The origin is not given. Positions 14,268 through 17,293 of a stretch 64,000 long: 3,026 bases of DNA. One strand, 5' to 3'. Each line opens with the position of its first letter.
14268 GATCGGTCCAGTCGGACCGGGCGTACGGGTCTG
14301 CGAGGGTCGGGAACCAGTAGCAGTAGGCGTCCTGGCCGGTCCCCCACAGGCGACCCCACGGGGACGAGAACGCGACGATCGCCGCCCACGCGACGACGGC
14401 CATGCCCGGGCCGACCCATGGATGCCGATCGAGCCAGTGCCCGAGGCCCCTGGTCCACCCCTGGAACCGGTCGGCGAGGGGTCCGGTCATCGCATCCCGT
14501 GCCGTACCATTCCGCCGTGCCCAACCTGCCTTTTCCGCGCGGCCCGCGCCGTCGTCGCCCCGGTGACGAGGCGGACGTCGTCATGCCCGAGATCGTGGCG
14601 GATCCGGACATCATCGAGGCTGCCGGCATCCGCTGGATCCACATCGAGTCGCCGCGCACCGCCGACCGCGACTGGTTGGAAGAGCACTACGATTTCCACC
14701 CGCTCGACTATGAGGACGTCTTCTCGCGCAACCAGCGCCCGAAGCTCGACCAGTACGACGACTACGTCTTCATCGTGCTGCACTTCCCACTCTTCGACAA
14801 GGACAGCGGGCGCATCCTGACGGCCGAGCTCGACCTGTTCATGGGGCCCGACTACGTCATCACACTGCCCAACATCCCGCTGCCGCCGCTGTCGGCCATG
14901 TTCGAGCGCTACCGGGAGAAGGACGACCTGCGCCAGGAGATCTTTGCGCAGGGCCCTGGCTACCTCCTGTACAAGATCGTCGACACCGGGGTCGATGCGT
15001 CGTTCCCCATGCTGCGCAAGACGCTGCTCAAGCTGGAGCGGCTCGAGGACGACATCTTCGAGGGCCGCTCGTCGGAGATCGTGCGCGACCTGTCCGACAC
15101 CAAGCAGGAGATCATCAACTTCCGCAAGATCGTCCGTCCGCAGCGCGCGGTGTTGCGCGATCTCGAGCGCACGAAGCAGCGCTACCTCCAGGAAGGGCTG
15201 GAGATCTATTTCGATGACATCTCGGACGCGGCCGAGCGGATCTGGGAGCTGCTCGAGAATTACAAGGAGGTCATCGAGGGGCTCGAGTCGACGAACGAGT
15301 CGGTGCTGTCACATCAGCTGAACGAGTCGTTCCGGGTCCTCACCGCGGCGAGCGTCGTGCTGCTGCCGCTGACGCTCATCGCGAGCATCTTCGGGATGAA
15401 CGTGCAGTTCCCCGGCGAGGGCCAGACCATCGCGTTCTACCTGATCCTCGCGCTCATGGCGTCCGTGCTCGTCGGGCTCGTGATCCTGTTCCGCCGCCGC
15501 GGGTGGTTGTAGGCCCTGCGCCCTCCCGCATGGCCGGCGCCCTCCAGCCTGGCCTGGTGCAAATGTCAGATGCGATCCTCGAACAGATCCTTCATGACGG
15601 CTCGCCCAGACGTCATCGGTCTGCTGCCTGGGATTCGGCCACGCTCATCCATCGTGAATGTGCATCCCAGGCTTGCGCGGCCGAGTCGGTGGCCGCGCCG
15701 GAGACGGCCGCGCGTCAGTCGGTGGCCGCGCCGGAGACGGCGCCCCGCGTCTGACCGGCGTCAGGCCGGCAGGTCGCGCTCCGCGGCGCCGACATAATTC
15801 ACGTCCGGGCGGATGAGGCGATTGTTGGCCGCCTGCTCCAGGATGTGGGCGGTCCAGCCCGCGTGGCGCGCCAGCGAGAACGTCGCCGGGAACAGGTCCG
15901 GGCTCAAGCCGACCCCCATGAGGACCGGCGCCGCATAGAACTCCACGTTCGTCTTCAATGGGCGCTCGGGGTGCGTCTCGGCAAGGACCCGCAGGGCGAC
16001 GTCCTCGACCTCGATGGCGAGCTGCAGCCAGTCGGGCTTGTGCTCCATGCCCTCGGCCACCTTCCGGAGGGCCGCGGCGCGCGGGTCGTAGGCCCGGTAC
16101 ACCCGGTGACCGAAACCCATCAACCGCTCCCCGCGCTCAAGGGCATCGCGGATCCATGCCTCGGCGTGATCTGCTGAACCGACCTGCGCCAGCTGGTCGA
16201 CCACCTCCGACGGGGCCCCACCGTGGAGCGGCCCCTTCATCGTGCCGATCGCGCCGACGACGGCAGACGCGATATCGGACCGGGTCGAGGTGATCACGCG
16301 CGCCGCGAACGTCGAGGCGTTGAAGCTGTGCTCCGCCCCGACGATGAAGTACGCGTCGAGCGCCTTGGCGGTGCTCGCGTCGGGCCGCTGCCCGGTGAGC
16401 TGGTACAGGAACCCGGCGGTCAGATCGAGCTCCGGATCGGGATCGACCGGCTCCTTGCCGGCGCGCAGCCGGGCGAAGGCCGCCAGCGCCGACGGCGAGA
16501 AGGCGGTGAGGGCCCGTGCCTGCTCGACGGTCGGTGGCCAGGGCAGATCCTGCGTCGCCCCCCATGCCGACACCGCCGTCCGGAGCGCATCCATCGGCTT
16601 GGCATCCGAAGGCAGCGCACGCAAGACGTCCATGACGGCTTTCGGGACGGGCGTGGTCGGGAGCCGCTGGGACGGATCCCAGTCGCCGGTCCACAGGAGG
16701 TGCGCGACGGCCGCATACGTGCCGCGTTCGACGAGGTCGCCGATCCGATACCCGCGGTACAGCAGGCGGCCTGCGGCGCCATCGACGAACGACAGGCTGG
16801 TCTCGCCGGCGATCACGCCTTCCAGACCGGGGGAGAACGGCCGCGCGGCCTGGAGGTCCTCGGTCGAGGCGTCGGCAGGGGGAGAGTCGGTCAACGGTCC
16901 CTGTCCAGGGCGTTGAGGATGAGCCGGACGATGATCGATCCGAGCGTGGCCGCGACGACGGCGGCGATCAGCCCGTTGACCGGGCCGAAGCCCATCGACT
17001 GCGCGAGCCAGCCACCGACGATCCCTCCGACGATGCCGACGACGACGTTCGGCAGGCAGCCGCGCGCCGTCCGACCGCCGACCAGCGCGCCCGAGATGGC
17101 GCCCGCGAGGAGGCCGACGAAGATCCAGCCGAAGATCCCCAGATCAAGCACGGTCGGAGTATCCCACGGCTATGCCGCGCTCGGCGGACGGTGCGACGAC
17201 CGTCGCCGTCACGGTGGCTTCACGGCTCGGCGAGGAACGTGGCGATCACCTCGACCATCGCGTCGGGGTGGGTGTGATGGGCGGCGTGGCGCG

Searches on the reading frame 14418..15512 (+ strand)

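Call 50: search_protein_families(library=pfam, proteins=[window:14418-15512:+], max_evalue=0.001)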
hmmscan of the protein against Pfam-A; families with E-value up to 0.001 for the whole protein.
window:14418-15512:+ (364 aa): 1 family
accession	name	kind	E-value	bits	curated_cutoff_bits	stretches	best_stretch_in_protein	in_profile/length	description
PF01544.23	CorA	-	8.8e-63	212.8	27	1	69-360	2-292/292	CorA-like Mg2+ transporter protein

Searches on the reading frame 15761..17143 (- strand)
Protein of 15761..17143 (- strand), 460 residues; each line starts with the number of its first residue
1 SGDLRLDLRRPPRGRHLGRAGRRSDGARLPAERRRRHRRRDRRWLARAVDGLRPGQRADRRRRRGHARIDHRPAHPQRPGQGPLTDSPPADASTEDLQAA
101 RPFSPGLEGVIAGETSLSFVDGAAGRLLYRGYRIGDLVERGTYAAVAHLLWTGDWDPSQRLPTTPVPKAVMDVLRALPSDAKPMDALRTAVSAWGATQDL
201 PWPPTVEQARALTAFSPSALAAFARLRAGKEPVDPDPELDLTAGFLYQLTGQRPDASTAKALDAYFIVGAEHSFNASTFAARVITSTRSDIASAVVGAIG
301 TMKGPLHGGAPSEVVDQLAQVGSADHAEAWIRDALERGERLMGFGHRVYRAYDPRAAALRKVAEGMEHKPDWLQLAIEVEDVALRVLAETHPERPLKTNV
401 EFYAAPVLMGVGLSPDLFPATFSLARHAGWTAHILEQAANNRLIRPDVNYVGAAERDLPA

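Call 50: search_protein_families(library=pfam, proteins=[window:15761-17143:-], max_evalue=0.001)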
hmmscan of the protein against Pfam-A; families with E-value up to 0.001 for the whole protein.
window:15761-17143:- (460 aa): 1 family
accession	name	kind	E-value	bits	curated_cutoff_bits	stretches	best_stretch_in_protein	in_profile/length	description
PF00285.26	Citrate_synt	-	1e-106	357.4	27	1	106-446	1-356/357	Citrate synthase, C-terminal domain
